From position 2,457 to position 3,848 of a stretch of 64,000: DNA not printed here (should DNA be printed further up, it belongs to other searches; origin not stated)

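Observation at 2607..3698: Secreted DNase II-family (acid DNase, PLD-like) nuclease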

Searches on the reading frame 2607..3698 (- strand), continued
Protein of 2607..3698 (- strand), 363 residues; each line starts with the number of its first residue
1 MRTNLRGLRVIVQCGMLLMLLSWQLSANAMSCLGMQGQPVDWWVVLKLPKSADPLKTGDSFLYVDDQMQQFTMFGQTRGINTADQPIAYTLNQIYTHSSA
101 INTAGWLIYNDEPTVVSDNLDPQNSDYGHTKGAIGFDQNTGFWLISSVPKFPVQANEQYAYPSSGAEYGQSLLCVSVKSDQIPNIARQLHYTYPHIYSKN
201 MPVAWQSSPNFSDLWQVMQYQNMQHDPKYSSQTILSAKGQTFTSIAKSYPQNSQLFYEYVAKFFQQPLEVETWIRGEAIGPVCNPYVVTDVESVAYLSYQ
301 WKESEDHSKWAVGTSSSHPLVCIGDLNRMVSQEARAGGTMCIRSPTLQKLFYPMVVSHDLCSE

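Call 21: find_encoding_contigs(protein=P0006, flank=10000, max_places=3)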
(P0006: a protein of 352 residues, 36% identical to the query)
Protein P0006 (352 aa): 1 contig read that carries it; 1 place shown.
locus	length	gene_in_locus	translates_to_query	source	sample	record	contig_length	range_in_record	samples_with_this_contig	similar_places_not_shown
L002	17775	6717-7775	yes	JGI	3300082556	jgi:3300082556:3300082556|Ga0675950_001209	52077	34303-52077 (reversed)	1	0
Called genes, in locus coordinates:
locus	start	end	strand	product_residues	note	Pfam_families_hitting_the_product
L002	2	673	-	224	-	?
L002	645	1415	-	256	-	-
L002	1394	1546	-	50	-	-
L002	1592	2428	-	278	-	PF01008:IF-2B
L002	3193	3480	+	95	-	-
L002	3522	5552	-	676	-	-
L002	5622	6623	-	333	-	PF00248:Aldo_ket_red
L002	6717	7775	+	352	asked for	PF03265:DNase_II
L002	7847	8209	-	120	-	PF05669:Med31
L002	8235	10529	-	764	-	PF13401:AAA_22 (faint), PF13671:AAA_33 (faint), PF24883:NPHP3_N (faint), PF13191:AAA_16 (weak), PF00004:AAA, PF17862:AAA_lid_3 (weak), PF00004:AAA, PF17862:AAA_lid_3, +11 more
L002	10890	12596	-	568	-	PF05496:RuvB_N (weak), PF00004:AAA, PF07728:AAA_5 (weak)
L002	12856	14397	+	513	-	PF00067:p450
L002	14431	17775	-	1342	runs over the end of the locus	PF12796:Ank_2, PF13637:Ank_4 (weak), PF13857:Ank_5 (weak), PF00621:RhoGEF, PF12796:Ank_2, PF13637:Ank_4 (weak), PF00023:Ank (weak), PF02209:VHP, +2 more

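Call 23: find_related_loci(query=A2, collection=genome_contigs, flank=6000)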
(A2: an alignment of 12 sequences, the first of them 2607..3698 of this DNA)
Query A2 (363 aa) in genome_contigs; peptide patterns used: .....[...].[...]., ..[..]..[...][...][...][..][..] (x = any residue, [..] = any of these).
214 stretches matched a pattern; 172 encode a relative of the query (tblastn E <= 1e-3); the best 80 are kept; 80 distinct loci.
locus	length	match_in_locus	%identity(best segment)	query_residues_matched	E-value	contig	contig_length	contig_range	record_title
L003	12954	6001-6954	32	28-347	3e-47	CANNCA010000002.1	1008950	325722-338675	uncultured Flavobacteriaceae bacterium isolate N2Y089-1.fasta genome assembly, contig: NODE_2, whole genome shotgun sequ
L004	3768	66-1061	32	30-352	3e-46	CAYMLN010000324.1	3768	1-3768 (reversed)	MAG TPA_asm: uncultured Saprospiraceae bacterium isolate SRP329715_co2_68 genome assembly, contig: NODE_43103_length_376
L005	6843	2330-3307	31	30-347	3e-45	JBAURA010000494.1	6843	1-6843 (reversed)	MAG: Chloroflexia bacterium isolate MFD09212_ilm_asm_bin2 k127_58898, whole genome shotgun sequence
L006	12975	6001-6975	33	27-347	6e-45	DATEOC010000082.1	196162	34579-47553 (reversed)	MAG TPA_asm: Chloroflexia bacterium isolate SMAG_U8985 k141_1686728, whole genome shotgun sequence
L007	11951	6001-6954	32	28-347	5e-44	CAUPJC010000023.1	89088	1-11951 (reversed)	MAG: uncultured Flavobacterium sp. isolate m08-metabat.6 genome assembly, contig: m08-c85, whole genome shotgun sequence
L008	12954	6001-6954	33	28-347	9e-44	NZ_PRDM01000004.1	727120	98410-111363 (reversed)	Flavobacterium hungaricum strain Kb82 ctg4, whole genome shotgun sequence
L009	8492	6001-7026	33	8-347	7e-44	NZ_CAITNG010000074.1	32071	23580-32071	MAG: uncultured Mucilaginibacter sp. isolate AM_bin-1055, whole genome shotgun sequence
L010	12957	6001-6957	32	27-347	2e-43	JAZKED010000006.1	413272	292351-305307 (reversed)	MAG: Bacteroidota bacterium isolate DC_HB_02_SPN181219-bin016_1 DCHB02SPN_B016_1_000000000006, whole genome shotgun sequ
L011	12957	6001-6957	32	27-347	7e-44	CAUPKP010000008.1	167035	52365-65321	MAG: uncultured Flavobacterium sp. isolate m09-metabat.4 genome assembly, contig: m09-c30, whole genome shotgun sequence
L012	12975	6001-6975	30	30-347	9e-44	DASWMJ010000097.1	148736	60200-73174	MAG TPA_asm: Chloroflexia bacterium isolate SMAG_U3384 k141_251458, whole genome shotgun sequence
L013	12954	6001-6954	33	28-347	2e-43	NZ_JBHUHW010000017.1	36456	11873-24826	Flavobacterium artemisiae strain KCTC 62025 soapdenovo_K_105_17, whole genome shotgun sequence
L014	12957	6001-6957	32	27-347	3e-43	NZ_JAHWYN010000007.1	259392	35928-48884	Flavobacterium taihuense strain NAS39 NODE_7, whole genome shotgun sequence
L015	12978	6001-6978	31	30-347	5e-43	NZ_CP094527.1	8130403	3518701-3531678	Mucilaginibacter sp. SMC90 chromosome, complete genome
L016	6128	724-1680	32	27-347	9e-43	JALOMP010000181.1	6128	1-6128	MAG: Chitinophagaceae bacterium isolate Prado054 scaffold_29913, whole genome shotgun sequence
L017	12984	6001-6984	31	30-347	2e-42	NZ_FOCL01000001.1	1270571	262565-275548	Mucilaginibacter gossypiicola strain Gh-48, whole genome shotgun sequence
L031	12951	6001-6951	31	29-347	1e-40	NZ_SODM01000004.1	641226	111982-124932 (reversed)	Flavobacterium sp. 270 Ga0310583_104, whole genome shotgun sequence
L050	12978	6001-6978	31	30-347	4e-39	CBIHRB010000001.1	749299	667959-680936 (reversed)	MAG TPA_asm: uncultured Mucilaginibacter sp. isolate SRR18156193_binner123_Refined_6 genome assembly, contig: ERZ2733685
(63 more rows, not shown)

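Call 24: find_related_loci(query=A2, collection=viral_contigs, flank=5000)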
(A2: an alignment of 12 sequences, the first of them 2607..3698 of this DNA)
Query A2 (363 aa) in viral_contigs; peptide patterns used: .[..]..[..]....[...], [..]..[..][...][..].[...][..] (x = any residue, [..] = any of these).
29 stretches matched a pattern; 2 encode a relative of the query (tblastn E <= 1e-3); 2 distinct loci.
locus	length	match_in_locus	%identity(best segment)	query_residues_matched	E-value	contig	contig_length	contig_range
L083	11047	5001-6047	29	11-354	3e-38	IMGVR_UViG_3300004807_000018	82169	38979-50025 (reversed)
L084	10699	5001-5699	28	115-356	8e-26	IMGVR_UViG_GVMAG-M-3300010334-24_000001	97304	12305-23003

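Call 31: find_encoding_contigs(protein=P0004, flank=10000, max_places=3)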
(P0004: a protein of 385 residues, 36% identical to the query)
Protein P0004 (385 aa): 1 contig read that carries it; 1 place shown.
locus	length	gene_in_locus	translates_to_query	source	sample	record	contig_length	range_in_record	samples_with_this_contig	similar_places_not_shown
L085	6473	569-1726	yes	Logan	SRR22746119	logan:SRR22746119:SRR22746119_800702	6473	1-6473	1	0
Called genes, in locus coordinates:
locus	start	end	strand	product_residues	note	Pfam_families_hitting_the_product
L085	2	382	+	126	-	?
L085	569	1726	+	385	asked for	PF03265:DNase_II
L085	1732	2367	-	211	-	PF04127:DFP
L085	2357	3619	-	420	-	PF00083:Sugar_tr, PF07690:MFS_1, PF00083:Sugar_tr (weak), PF07690:MFS_1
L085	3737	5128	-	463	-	PF07690:MFS_1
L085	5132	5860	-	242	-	PF05711:TylF, PF13578:Methyltransf_24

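Call 35: find_encoding_contigs(protein=P0036, flank=10000, max_places=3)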
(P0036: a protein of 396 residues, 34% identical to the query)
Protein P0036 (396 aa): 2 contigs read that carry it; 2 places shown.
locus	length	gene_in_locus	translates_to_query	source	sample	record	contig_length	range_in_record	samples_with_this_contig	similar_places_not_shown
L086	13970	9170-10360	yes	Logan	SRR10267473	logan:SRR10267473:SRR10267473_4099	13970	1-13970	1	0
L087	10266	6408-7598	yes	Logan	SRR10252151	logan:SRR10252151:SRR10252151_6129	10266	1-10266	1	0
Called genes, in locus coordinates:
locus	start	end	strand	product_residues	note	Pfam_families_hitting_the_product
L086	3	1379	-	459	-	?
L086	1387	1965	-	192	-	PF08269:dCache_2, PF17200:sCache_2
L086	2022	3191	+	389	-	PF11737:DUF3300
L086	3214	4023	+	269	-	-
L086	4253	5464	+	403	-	PF01637:ATPase_2 (faint), PF13173:AAA_14, PF13635:DUF4143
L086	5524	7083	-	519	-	PF02689:Herpes_Helicase (faint), PF05970:PIF1, PF13245:AAA_19, PF13401:AAA_22 (faint), PF13604:AAA_30, PF13479:AAA_24 (weak), PF13538:UvrD_C_2 (weak), PF13280:WYL, +1 more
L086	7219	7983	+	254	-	PF00702:Hydrolase, PF13344:Hydrolase_6, PF13419:HAD_2 (weak), PF13242:Hydrolase_like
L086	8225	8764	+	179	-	PF11188:DUF2975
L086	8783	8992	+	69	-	PF13443:HTH_26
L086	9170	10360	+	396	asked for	PF03265:DNase_II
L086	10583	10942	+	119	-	PF07978:NIPSNAP (faint)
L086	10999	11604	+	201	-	PF00258:Flavodoxin_1 (weak), PF12641:Flavodoxin_3 (weak), PF12724:Flavodoxin_5 (weak)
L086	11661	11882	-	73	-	PF09413:DUF2007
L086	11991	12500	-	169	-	PF00583:Acetyltransf_1, PF13527:Acetyltransf_9 (weak), PF13673:Acetyltransf_10 (weak), PF13508:Acetyltransf_7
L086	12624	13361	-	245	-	PF03483:B3_4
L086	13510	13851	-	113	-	-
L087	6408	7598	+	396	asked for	PF03265:DNase_II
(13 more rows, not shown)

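Call 42: find_related_loci(query=A3, collection=metagenome_contigs, flank=8000)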
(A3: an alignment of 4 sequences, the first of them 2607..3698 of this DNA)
Query A3 (363 aa) in metagenome_contigs; peptide patterns used: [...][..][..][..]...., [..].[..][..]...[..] (x = any residue, [..] = any of these).
240 stretches matched a pattern; 35 encode a relative of the query (tblastn E <= 1e-3); 35 distinct loci.
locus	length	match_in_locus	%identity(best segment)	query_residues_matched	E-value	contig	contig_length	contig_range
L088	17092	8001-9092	58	1-361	1e-145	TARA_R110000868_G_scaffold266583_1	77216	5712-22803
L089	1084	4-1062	35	14-361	3e-57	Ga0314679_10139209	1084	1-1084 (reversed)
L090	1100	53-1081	32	16-361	1e-52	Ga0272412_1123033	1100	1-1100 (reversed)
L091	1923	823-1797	32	30-347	3e-46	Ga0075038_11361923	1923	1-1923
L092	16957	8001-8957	32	27-347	9e-45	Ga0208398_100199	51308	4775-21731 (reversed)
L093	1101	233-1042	34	81-355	1e-46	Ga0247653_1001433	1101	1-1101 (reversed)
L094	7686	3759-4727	30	30-347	5e-40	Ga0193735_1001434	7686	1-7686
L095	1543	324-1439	31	28-361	2e-41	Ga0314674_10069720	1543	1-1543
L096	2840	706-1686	29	30-351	1e-38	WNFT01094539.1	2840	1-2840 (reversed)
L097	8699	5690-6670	30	28-349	3e-38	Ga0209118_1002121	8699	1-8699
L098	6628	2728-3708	28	30-347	3e-37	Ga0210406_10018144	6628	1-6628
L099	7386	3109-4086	29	30-347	8e-37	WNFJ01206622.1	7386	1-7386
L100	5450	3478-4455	29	30-347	8e-37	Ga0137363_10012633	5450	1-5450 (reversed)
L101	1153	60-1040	27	18-361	2e-37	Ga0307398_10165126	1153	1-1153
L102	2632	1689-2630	29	30-335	4e-34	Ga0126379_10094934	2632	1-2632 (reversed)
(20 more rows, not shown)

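Call 45: search_protein_families(library=pfam, proteins=[L088:38-2044:+, L088:2041-3294:+, L088:3386-4522:+, L088:4519-5424:+, L088:5421-6170:+, L088:7217-7987:+, L088:9114-9836:+, L088:9860-13399:+, L088:13402-14589:+, L088:14534-15772:+], max_evalue=0.00001)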
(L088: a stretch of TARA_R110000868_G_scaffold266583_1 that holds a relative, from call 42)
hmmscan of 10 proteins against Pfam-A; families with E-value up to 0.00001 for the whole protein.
L088:38-2044:+ (668 aa): 0 families

L088:2041-3294:+ (417 aa): 2 families
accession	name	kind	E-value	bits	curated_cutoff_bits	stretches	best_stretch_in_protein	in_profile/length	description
PF24817.1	WD40_WDHD1_1st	-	7.9e-07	29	109.9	0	194-253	200-260/291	WDHD1 first WD40 domain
PF25174.1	Beta-prop_THOC3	-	1.3e-06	28.1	305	0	194-274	69-141/272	THOC3 beta-propeller domain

L088:3386-4522:+ (378 aa): 1 family
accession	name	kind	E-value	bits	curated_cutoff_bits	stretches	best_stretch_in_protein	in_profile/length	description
PF00487.30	FA_desaturase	-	5.1e-10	40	29.7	1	80-265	6-201/253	Fatty acid desaturase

L088:4519-5424:+ (301 aa): 1 family
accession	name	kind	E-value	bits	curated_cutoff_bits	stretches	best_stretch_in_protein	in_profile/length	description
PF00487.30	FA_desaturase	-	1.9e-31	110.2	29.7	1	48-271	8-240/253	Fatty acid desaturase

L088:5421-6170:+ (249 aa): 2 families
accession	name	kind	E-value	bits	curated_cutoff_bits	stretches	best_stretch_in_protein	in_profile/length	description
PF00485.24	PRK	-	7.7e-08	32.8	22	1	25-176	2-149/196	Phosphoribulokinase / Uridine kinase family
PF13238.12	AAA_18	-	9.6e-06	26.5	29.4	0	25-176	1-111/128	AAA domain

L088:7217-7987:+ (256 aa): 1 family
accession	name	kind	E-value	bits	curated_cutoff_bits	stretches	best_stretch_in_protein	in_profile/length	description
PF03767.20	Acid_phosphat_B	-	1.3e-51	175.8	27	1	37-225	36-229/230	HAD superfamily, subfamily IIIB (Acid phosphatase)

L088:9114-9836:+ (240 aa): 4 families
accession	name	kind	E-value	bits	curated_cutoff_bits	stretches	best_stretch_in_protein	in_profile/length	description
PF00106.31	adh_short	-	3.9e-53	180.3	26.6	1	6-189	3-192/195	short chain dehydrogenase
PF13561.12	adh_short_C2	-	7.9e-42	143.9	27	1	10-222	1-219/236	Enoyl-(Acyl carrier protein) reductase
PF08659.16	KR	-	2.6e-11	44.2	22.6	1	6-162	3-165/180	KR domain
PF01370.27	Epimerase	-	4e-08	33.4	20.9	1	6-164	1-160/240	NAD dependent epimerase/dehydratase family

L088:9860-13399:+ (1179 aa): 2 families
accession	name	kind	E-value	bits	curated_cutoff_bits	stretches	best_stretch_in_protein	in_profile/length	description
PF02901.20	PFL-like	-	3.5e-98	330.4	24.3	1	465-986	148-624/647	Pyruvate formate lyase-like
PF20628.3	Dyp_perox_C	-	6.9e-20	71.9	20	1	145-303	8-165/166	Dyp-type peroxidase, C-terminal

L088:13402-14589:+ (395 aa): 3 families
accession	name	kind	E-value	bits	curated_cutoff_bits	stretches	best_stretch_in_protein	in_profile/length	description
PF13091.12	PLDc_2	-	3.4e-42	143.8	27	2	35-168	2-132/132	PLD-like domain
PF00614.28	PLDc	-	4.6e-08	33.2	21.9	0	114-138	2-26/28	Phospholipase D Active site motif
PF13918.12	PLDc_3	-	4.2e-07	30.2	27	1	208-299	67-161/180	PLD-like domain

L088:14534-15772:+ (412 aa): 1 family
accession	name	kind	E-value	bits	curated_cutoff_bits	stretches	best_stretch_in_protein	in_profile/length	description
PF06772.16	LtrA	-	2.3e-69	234.8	31.9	1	42-391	1-354/356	Bacterial low temperature requirement A protein (LtrA)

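Call 50: search_protein_representatives(protein=window:2607-3698:-)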
Query: 363 residues. Proteins with E-value up to 0.001 (for the whole library): 2441; up to 1e-10: 1344; up to 1e-30: 425. The best 150 are listed.
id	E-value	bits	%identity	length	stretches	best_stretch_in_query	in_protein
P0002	2.9e-139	480.7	60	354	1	20-361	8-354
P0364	2.9e-60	220.8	37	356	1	9-361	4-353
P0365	3.2e-59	217.3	37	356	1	29-361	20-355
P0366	3.4e-58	214.0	39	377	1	21-363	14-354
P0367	8.4e-58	212.7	42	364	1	30-361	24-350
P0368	1.6e-57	211.8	37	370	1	30-362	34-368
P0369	5.5e-57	210.0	39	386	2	27-247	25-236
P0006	2.4e-56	207.9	39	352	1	19-360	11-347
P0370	5.2e-56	206.8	36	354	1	14-361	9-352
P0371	5.8e-55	203.3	37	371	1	27-361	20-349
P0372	3.6e-54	200.7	40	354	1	14-361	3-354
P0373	3.7e-54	200.7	37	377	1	25-351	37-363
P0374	5.3e-54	200.2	36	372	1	20-361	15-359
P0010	6.4e-54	199.9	37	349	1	19-351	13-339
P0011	9.1e-54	199.4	38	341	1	23-361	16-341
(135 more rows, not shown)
